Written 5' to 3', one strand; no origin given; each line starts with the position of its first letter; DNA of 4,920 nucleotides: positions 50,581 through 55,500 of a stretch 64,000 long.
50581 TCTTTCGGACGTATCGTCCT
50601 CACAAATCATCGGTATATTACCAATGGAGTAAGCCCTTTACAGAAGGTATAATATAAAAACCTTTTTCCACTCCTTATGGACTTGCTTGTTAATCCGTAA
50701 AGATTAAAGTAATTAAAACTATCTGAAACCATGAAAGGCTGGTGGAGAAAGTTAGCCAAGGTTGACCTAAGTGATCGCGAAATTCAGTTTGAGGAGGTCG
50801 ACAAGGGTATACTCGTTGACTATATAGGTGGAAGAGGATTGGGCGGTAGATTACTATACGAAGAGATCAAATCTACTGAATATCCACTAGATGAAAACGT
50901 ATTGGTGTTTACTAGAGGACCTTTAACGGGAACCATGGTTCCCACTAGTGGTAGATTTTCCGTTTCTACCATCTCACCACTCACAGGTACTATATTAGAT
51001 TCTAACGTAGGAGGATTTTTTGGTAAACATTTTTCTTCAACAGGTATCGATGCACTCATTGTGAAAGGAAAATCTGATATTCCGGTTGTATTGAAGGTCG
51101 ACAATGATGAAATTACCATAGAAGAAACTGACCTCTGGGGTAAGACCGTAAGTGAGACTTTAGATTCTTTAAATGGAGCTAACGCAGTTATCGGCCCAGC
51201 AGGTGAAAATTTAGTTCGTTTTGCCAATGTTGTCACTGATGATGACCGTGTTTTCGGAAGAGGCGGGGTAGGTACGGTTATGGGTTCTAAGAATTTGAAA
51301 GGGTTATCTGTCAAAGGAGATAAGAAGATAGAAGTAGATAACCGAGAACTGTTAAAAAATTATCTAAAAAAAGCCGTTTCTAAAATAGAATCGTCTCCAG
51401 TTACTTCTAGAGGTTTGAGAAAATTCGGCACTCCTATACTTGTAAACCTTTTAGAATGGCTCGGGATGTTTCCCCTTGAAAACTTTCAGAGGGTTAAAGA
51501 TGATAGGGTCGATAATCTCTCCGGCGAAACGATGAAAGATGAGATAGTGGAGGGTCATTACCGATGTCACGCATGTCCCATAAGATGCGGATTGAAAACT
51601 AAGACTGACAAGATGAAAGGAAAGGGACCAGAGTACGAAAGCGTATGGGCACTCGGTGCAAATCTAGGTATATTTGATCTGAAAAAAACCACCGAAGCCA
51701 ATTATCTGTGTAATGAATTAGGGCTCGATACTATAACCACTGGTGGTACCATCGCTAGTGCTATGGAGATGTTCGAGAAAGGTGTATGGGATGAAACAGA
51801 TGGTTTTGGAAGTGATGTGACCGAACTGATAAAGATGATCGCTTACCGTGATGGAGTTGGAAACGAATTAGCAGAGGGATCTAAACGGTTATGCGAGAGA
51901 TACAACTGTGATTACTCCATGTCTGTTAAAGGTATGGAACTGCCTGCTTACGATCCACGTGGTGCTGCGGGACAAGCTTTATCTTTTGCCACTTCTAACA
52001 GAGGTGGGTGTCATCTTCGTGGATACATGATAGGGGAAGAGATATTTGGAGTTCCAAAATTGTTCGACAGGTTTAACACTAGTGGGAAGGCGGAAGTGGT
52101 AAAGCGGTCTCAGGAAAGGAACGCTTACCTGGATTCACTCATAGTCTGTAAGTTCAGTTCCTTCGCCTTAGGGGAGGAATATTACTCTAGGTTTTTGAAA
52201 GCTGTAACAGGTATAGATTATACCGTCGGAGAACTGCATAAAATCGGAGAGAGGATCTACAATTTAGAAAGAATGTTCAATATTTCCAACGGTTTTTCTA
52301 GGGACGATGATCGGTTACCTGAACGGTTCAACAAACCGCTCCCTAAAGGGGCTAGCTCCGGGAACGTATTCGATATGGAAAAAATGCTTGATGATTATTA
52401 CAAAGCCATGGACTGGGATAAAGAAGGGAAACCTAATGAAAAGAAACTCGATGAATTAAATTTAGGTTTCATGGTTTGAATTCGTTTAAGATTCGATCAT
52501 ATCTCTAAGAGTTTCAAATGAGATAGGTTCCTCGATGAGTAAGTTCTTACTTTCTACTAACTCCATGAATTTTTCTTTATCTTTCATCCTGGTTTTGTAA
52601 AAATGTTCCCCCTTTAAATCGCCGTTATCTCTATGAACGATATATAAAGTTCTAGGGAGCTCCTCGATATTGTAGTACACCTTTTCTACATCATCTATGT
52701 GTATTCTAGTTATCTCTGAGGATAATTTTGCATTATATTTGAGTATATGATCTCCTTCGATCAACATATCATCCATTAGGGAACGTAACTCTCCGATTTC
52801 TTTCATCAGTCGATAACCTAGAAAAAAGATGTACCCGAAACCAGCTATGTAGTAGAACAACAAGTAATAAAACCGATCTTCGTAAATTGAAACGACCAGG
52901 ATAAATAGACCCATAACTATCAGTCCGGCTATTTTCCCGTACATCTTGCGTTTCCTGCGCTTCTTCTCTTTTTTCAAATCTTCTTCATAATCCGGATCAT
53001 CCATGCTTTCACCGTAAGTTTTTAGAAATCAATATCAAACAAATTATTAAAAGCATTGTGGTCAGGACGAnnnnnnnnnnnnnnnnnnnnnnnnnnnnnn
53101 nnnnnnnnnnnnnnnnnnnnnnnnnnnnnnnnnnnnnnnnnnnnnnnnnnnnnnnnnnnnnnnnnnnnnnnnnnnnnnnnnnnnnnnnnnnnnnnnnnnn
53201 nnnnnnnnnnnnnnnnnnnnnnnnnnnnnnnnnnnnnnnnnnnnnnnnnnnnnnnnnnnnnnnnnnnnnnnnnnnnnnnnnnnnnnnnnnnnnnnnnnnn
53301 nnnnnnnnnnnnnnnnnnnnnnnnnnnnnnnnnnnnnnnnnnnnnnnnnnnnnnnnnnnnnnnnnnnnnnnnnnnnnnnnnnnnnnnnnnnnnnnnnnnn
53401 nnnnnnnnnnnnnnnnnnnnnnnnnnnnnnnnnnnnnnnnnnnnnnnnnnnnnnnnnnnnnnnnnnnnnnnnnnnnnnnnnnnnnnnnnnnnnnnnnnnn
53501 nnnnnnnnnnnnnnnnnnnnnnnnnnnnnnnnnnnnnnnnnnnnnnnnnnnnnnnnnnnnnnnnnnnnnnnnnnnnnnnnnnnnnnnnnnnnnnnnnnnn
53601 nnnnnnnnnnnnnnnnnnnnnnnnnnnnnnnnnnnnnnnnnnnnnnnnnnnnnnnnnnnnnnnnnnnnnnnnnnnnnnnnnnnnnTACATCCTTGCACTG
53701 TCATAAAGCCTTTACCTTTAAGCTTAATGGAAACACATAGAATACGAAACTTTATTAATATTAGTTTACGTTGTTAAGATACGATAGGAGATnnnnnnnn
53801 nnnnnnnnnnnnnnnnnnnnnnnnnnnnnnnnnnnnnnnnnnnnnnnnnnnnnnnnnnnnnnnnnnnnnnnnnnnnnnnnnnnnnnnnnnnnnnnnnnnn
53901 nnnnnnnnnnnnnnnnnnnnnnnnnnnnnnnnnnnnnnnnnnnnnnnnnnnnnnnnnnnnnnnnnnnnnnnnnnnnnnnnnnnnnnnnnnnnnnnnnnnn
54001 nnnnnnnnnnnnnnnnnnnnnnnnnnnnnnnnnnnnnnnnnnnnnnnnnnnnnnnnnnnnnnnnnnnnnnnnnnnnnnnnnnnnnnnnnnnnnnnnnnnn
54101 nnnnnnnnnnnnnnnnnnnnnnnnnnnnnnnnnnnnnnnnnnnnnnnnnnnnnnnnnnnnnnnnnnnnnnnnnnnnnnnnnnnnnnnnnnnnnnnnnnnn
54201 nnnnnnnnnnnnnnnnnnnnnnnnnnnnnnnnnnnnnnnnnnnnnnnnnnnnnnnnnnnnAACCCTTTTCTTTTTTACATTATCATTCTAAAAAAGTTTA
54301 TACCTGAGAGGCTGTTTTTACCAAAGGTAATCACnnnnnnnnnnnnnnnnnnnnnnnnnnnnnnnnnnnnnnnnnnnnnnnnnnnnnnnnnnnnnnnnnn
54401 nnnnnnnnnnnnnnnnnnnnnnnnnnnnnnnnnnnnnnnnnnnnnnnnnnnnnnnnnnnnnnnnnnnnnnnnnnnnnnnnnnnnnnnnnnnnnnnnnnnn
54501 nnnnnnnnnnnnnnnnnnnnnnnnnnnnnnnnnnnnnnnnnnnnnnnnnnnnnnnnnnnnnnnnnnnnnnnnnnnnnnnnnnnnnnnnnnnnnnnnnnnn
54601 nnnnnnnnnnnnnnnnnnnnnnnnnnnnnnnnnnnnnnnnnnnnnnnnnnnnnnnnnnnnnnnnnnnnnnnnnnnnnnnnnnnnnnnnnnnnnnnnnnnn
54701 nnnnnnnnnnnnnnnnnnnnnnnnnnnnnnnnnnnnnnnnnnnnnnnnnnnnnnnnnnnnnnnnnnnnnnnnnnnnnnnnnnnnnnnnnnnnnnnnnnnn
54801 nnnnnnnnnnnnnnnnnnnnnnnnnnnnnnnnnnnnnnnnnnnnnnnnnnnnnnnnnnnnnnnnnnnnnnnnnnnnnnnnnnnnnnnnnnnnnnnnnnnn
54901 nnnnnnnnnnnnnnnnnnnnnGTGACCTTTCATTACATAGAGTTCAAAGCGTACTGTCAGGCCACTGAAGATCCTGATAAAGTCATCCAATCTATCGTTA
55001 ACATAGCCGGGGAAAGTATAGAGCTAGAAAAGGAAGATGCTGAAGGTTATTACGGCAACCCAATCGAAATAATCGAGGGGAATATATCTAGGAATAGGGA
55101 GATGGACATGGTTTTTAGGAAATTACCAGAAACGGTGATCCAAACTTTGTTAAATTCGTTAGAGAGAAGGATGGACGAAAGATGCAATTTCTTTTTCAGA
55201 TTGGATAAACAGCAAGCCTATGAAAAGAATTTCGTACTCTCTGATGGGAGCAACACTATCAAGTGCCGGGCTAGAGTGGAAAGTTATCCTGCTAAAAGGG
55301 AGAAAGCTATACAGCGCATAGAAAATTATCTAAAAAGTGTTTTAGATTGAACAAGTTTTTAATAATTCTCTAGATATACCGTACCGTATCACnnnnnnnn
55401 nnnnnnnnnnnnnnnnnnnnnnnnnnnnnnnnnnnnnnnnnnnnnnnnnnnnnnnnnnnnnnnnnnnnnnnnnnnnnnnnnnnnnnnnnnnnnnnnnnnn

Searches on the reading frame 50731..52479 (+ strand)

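Call 23: search_protein_families(library=pfam, proteins=[window:50731-52479:+], max_evalue=0.00001)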
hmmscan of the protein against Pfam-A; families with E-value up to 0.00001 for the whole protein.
window:50731-52479:+ (582 aa): 2 families
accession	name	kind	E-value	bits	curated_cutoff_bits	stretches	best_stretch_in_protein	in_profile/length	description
PF01314.23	AFOR_C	-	1.6e-135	452.6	27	1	212-578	3-385/385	Aldehyde ferredoxin oxidoreductase, domains 2 & 3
PF02730.20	AFOR_N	-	4.6e-66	222.8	29.8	1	7-196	2-198/199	Aldehyde ferredoxin oxidoreductase, N-terminal domain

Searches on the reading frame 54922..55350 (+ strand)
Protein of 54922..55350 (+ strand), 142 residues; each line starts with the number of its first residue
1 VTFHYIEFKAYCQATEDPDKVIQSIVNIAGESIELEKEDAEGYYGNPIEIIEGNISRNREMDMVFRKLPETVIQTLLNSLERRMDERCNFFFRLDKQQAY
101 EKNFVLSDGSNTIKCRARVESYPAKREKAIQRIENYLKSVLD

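Call 24: search_protein_families(library=pfam, proteins=[window:54922-55350:+], max_evalue=0.00001)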
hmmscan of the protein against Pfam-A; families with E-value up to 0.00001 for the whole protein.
window:54922-55350:+ (142 aa): 1 family
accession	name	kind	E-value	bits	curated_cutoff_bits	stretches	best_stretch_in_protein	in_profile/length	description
PF01877.22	RNA_binding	-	4.5e-31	108.1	26.9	1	5-118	1-119/120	RNA binding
